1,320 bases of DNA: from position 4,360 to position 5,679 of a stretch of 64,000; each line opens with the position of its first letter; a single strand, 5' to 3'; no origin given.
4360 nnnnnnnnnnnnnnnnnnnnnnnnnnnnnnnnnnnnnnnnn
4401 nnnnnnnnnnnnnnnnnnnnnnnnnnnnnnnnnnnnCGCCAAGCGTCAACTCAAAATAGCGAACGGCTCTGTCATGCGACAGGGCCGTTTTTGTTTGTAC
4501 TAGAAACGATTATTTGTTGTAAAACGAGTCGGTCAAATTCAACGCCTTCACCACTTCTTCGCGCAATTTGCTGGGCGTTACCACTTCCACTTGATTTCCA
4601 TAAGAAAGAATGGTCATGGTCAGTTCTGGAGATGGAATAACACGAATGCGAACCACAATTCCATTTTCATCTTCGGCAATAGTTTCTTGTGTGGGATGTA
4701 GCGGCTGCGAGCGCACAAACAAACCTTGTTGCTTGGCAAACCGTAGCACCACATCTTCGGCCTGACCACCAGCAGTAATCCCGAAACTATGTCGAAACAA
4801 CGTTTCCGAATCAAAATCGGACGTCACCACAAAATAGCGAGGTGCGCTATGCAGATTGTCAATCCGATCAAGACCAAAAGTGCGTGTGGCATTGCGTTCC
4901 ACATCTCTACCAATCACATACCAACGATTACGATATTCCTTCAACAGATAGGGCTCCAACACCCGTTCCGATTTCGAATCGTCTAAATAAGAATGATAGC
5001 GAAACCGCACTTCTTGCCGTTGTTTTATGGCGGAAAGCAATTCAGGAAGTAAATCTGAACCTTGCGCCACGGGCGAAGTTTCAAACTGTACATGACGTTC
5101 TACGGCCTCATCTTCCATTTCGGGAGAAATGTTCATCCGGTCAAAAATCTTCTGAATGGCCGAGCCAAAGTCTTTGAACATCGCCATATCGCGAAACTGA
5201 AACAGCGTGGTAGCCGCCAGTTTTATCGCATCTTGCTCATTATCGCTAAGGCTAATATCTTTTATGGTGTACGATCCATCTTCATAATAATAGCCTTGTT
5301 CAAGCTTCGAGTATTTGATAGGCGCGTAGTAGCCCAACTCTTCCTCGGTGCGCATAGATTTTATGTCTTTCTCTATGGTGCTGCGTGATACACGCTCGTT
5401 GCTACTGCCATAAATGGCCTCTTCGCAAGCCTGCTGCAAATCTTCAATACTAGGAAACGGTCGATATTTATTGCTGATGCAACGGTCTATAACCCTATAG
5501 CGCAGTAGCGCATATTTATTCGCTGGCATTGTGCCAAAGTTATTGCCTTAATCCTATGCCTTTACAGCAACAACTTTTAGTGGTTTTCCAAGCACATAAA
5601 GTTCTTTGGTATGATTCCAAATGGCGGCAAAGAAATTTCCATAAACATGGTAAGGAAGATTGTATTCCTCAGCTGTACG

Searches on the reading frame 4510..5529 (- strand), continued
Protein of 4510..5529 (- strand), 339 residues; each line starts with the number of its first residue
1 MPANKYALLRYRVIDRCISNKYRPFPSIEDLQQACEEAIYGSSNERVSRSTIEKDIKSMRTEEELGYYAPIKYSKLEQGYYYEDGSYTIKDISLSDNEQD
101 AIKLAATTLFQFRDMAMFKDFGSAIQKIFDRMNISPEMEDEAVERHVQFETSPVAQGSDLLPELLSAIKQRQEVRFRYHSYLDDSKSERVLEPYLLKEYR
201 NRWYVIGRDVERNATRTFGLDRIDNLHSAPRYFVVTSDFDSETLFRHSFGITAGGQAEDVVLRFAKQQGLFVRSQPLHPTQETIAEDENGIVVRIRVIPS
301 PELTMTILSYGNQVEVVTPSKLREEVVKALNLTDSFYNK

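Call 64: search_solved_structures(query=window:4510-5529:-, max_evalue=0.01, show_alignments=5)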
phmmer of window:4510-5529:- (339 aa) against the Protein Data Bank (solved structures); distinct sequences matched with E-value up to 0.01: 9.
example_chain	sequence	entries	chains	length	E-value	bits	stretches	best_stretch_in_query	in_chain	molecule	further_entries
6sj9_A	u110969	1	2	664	2e-15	60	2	87-333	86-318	Proteasome accessory factor B/C (PafBC)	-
7p5x_AY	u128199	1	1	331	4.6e-15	58.8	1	73-331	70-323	Transcriptional regulator-like protein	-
9fnd_X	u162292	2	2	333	4.8e-15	58.7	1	73-331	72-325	Transcriptional regulator-like protein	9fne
9cu3_B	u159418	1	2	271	1.1e-10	44.4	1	132-330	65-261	WYL domain-containing protein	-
9pfq_Q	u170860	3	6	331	2.2e-10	43.4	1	133-330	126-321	WYL domain-containing protein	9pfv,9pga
7u02_B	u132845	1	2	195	2.3e-10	43.3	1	160-330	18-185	WYL domain-containing protein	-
7tzv_A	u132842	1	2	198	2.3e-10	43.3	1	160-330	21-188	WYL domain-containing protein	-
8tp8_A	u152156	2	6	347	2.5e-10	43.2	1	133-330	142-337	DeoR-family transcriptional regulator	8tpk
7tb5_A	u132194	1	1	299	0.0015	20.9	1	158-224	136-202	WYL domain-containing protein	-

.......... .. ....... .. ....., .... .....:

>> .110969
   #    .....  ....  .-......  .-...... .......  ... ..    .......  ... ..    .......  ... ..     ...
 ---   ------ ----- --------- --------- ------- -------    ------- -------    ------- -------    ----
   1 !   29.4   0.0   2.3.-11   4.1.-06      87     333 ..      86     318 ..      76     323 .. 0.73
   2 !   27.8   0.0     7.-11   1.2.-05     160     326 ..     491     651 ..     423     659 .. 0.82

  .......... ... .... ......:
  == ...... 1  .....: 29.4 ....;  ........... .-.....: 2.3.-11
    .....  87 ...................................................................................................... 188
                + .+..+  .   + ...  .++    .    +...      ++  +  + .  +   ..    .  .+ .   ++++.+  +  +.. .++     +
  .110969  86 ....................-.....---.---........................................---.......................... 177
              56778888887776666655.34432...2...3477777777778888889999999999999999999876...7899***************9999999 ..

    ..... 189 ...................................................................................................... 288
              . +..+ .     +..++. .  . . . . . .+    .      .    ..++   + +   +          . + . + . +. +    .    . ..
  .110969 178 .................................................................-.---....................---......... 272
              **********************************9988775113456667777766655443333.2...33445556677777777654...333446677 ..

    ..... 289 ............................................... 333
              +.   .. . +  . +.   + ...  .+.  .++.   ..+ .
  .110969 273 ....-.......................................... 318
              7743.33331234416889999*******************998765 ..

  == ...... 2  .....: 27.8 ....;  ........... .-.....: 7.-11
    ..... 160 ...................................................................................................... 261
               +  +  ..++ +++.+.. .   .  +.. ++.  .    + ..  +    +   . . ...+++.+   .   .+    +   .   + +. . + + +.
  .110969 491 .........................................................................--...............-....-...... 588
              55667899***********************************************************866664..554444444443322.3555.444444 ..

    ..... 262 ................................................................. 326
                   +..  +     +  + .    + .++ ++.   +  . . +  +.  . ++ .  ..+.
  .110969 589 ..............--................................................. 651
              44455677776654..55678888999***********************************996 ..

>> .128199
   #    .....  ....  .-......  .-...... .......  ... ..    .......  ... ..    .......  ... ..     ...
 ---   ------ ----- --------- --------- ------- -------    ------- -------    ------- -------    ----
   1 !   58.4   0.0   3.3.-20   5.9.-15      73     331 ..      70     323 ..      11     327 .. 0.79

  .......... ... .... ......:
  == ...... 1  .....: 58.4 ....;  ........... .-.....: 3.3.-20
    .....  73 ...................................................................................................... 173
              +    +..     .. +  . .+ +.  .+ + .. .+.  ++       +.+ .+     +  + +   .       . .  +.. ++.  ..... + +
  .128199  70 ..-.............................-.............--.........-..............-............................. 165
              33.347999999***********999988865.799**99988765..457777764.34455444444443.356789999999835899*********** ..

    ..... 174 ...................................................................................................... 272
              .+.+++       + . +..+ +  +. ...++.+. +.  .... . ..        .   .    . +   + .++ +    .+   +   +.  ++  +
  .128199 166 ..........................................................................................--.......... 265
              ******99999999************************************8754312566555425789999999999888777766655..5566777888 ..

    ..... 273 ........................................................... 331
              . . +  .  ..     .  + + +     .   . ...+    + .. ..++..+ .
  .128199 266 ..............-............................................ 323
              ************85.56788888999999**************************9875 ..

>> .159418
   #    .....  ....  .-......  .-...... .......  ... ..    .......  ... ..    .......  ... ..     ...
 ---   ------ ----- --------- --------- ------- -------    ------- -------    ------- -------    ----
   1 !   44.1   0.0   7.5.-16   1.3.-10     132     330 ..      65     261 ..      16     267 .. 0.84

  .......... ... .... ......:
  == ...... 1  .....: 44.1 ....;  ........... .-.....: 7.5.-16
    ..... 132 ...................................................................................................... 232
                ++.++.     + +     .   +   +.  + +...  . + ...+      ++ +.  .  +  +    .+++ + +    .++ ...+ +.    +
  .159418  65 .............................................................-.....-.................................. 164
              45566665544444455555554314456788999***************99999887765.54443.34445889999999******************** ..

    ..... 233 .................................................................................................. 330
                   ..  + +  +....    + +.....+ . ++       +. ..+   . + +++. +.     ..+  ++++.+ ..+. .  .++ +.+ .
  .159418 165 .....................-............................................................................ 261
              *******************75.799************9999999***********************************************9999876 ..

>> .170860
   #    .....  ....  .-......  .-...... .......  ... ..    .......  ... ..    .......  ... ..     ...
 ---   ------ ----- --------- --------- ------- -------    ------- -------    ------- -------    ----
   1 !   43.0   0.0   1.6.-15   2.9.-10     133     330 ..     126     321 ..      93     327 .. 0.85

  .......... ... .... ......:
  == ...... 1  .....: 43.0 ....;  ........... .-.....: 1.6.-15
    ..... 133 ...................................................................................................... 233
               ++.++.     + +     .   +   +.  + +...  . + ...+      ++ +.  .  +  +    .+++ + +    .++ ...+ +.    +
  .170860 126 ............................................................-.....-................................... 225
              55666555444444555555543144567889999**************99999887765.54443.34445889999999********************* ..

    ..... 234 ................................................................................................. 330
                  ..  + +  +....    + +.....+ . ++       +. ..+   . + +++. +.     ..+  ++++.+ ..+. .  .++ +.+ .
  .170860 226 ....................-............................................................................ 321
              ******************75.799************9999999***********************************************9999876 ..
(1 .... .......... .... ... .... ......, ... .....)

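Call 69: search_protein_families(library=padloc, proteins=[window:4510-5529:-], max_evalue=0.01)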
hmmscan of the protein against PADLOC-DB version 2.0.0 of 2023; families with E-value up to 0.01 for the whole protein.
window:4510-5529:- (339 aa): 3 families
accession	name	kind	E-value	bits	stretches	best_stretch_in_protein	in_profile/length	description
PDLC01652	WYL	-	3.2e-35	119.9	1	157-330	16-158/162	"CAS-I,CAS-II,CAS-III,CAS-IV,CAS-V,CAS-VI; associated_signaling"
PDLC01457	WYL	-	8.1e-26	89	1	46-321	29-228/229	"CAS-I,CAS-II,CAS-III,CAS-IV,CAS-V,CAS-VI; associated_signaling"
PDLC01766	Cas3c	-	1.5e-22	77.7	1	46-329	32-308/1009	-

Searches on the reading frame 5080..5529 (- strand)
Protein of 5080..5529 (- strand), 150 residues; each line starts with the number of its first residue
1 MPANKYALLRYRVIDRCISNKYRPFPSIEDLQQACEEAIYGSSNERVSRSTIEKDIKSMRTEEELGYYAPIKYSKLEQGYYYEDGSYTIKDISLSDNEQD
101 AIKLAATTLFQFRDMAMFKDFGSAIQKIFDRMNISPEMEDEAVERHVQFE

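Call 40: search_protein_families(library=pfam, proteins=[window:5080-5529:-], max_evalue=1)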
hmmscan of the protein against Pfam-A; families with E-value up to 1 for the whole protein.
seq(150 aa): 1 family
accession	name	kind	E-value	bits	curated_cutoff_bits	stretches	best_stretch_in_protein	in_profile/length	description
PF08279.18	HTH_11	-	0.065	13.6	25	1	47-62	27-42/55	HTH domain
